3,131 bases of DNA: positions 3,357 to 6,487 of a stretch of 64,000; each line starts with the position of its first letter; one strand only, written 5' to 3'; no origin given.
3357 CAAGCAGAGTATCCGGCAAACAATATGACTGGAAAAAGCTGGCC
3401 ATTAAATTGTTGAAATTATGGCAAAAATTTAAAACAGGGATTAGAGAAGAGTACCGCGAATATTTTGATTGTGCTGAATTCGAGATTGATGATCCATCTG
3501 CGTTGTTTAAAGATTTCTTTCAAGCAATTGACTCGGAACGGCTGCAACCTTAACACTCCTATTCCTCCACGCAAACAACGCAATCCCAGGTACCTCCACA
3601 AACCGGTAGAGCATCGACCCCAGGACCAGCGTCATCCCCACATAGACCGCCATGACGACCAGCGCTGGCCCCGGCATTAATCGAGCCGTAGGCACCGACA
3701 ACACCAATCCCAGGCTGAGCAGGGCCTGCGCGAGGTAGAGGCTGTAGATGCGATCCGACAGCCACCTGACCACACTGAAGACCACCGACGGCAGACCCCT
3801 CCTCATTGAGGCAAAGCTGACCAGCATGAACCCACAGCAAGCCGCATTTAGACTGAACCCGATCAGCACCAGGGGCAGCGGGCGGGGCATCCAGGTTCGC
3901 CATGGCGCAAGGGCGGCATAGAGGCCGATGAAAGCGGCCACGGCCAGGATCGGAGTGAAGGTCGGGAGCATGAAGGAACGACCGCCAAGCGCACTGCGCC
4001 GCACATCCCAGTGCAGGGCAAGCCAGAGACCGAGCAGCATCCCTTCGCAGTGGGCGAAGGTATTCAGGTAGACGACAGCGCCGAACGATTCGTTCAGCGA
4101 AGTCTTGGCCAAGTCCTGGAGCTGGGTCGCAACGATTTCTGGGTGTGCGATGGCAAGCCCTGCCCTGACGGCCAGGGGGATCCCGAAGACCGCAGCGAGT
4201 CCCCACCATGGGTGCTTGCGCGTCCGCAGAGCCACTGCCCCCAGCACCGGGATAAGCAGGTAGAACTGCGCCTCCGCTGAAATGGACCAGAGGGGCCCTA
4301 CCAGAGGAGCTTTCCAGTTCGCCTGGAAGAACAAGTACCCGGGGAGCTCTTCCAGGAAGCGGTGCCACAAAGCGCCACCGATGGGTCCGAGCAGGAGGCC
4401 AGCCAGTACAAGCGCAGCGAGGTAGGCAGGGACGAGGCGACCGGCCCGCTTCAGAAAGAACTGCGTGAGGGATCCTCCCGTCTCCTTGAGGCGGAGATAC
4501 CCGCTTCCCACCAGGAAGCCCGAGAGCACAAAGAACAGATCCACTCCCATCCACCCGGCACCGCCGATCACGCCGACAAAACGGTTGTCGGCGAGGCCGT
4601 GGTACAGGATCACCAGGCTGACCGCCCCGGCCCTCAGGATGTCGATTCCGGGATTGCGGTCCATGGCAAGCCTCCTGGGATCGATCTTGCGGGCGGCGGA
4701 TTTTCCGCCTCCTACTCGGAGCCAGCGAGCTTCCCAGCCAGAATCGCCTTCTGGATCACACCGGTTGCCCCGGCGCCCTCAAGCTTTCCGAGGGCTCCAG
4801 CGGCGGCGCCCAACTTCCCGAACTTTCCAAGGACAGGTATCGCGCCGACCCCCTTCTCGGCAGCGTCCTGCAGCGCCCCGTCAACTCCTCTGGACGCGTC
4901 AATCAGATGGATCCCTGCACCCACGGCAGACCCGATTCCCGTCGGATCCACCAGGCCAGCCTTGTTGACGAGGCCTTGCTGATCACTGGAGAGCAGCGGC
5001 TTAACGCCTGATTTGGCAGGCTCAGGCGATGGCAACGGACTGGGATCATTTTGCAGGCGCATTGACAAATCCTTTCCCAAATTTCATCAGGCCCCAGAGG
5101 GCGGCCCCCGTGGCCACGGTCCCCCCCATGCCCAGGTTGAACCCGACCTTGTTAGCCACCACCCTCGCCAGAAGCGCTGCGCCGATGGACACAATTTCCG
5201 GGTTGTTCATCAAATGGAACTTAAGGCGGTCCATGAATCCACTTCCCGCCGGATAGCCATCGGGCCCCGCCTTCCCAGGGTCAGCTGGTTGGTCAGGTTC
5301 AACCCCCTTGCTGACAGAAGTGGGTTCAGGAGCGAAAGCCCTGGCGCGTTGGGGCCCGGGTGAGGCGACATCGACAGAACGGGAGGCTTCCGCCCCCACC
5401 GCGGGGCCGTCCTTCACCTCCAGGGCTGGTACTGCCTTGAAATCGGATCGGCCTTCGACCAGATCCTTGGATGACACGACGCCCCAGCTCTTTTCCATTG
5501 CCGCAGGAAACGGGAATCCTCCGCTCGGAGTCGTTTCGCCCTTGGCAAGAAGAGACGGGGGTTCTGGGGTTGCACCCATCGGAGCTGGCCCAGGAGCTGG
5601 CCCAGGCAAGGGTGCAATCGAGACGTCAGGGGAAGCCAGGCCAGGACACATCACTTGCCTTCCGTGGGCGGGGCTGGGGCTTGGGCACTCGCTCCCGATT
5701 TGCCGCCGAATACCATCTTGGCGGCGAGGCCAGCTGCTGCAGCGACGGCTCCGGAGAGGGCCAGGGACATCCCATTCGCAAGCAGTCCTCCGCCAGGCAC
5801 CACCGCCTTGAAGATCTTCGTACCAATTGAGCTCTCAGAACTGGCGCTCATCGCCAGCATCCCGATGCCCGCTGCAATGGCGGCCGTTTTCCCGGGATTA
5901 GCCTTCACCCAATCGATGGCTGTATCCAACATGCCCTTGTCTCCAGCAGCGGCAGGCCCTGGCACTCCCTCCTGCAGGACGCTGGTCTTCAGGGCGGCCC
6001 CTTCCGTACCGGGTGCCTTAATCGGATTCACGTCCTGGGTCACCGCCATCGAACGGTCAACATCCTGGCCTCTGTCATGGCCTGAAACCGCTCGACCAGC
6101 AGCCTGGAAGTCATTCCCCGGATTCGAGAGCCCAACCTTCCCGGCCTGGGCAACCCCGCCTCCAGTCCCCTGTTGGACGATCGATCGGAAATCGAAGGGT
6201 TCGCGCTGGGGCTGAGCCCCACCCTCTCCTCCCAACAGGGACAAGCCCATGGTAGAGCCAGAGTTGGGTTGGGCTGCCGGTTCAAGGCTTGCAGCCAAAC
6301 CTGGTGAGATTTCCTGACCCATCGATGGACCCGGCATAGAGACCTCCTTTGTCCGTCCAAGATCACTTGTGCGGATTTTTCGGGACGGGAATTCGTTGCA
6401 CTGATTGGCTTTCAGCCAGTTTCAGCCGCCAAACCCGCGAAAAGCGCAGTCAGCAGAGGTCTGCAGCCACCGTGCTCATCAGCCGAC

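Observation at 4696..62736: A 13-nt motif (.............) marks essentially every transcription unit of the element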

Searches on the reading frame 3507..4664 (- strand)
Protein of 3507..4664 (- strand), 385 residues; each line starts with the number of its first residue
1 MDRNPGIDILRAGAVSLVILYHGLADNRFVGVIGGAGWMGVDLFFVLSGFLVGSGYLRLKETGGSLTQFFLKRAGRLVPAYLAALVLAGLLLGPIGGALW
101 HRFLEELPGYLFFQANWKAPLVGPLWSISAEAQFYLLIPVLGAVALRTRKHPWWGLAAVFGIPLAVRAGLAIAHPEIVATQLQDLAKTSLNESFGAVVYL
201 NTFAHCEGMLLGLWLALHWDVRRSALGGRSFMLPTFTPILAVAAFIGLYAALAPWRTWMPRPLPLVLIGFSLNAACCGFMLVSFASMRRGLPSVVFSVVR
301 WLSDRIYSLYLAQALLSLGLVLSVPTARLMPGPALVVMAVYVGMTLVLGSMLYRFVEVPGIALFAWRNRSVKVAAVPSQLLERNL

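Call 8: search_protein_families(library=pfam, proteins=[window:3507-4664:-], max_evalue=0.01)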
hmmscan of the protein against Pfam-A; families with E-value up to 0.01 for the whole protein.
window:3507-4664:- (385 aa): 1 family
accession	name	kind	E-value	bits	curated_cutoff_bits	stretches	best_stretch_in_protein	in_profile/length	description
PF01757.29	Acyl_transf_3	-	3.1e-23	82.8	31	1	5-347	2-319/326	Acyltransferase domain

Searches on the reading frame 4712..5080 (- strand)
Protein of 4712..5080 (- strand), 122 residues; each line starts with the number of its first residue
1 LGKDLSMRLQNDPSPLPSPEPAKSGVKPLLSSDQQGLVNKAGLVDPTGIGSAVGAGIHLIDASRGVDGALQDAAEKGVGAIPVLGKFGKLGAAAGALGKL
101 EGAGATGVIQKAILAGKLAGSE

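Call 18: search_protein_families(library=pfam, proteins=[window:4712-5080:-], max_evalue=0.01)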
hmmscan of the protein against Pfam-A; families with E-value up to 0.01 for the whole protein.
window:4712-5080:- (122 aa): 0 families

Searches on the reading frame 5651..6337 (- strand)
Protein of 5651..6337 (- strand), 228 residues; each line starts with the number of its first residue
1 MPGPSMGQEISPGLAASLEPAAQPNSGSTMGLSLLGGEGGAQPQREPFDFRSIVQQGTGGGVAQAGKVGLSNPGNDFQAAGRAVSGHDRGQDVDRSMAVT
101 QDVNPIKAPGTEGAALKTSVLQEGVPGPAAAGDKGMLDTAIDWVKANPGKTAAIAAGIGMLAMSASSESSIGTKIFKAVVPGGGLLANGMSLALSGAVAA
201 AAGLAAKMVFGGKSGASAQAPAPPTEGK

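Call 8: search_protein_families(library=pfam, proteins=[window:5651-6337:-], max_evalue=0.01)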
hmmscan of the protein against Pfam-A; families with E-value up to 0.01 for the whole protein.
window:5651-6337:- (228 aa): 0 families
